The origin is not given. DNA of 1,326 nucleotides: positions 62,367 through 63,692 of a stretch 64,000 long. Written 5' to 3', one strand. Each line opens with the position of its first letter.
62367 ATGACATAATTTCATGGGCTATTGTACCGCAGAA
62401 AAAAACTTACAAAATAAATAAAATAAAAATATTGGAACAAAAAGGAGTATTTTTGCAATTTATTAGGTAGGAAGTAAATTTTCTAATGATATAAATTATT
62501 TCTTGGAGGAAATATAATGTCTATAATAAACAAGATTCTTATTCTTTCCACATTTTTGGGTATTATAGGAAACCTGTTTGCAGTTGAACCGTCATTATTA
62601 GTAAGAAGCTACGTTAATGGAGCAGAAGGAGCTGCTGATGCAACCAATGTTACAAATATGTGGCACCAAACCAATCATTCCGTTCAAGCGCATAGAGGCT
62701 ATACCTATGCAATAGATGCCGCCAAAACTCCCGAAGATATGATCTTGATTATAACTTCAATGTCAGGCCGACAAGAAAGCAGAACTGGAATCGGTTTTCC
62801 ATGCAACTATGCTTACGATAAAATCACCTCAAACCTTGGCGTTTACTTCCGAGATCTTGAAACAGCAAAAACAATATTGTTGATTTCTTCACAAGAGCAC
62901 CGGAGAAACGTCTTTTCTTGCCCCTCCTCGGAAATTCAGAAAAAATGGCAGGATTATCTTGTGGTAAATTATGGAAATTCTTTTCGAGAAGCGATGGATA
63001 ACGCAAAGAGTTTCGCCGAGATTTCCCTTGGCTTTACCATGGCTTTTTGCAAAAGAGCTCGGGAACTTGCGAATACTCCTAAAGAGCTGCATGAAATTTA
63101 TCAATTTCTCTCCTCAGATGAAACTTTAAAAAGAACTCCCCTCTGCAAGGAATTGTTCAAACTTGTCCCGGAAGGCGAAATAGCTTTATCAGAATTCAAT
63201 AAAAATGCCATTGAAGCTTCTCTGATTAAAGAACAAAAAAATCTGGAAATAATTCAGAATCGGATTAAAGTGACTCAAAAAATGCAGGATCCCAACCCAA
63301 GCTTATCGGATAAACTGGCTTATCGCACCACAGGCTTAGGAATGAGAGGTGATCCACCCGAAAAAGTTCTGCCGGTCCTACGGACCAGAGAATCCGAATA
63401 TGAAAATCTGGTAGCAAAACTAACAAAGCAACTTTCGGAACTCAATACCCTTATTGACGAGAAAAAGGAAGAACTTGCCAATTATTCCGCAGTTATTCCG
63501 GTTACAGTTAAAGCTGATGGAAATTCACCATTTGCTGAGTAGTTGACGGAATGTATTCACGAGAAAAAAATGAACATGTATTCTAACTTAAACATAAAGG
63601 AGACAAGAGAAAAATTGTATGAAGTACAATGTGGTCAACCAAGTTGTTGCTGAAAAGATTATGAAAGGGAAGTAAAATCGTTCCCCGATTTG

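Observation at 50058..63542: ECF sigma / anti-sigma pair with an apparent local regulon of secreted proteins sharing a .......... promoter motif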

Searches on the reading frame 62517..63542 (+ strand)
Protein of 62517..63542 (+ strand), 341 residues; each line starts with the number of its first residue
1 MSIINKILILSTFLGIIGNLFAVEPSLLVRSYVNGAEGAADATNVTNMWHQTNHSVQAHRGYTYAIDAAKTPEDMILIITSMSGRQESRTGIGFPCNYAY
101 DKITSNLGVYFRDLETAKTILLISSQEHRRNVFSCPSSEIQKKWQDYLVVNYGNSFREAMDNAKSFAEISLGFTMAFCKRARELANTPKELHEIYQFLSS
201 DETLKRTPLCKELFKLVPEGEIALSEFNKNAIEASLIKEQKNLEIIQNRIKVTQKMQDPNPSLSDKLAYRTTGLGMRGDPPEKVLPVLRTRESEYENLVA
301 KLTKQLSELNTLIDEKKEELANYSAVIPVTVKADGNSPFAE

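Call 8: search_protein_families(library=pfam, proteins=[window:62517-63542:+], max_evalue=0.01)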
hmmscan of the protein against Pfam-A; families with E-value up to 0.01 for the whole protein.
window:62517-63542:+ (341 aa): 0 families

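Call 16: find_encoding_contigs(protein=window:62517-63542:+, flank=10000, max_places=6)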
Protein window:62517-63542:+ (341 aa): no gene with exactly this product is on record in the collection.

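Call 20: search_protein_families(library=ncbifam, proteins=[window:62517-63542:+], max_evalue=0.1)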
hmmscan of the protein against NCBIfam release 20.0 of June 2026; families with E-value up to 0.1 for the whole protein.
window:62517-63542:+ (341 aa): 1 family
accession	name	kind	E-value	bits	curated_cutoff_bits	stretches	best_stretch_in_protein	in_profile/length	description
NF011513.0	PRK14952.1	equivalog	0.083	11.8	737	0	281-338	158-213/596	DNA polymerase III subunits gamma/tau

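Call 54: search_protein_families(library=pfam, proteins=[window:62517-63542:+], max_evalue=5)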
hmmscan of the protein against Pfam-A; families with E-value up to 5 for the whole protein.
window:62517-63542:+ (341 aa): 3 families
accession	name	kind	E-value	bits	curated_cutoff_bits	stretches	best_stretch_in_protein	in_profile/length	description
PF07462.16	MSP1_C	-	0.014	14.5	29.8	1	240-320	485-550/554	Merozoite surface protein 1 (MSP1) C-terminus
PF09403.15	FadA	-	0.046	14.6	28.5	1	293-326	62-95/99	Adhesion protein FadA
PF10186.14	ATG14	-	0.073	12.6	33.2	1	238-325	30-104/347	Vacuolar sorting 38 and autophagy-related subunit 14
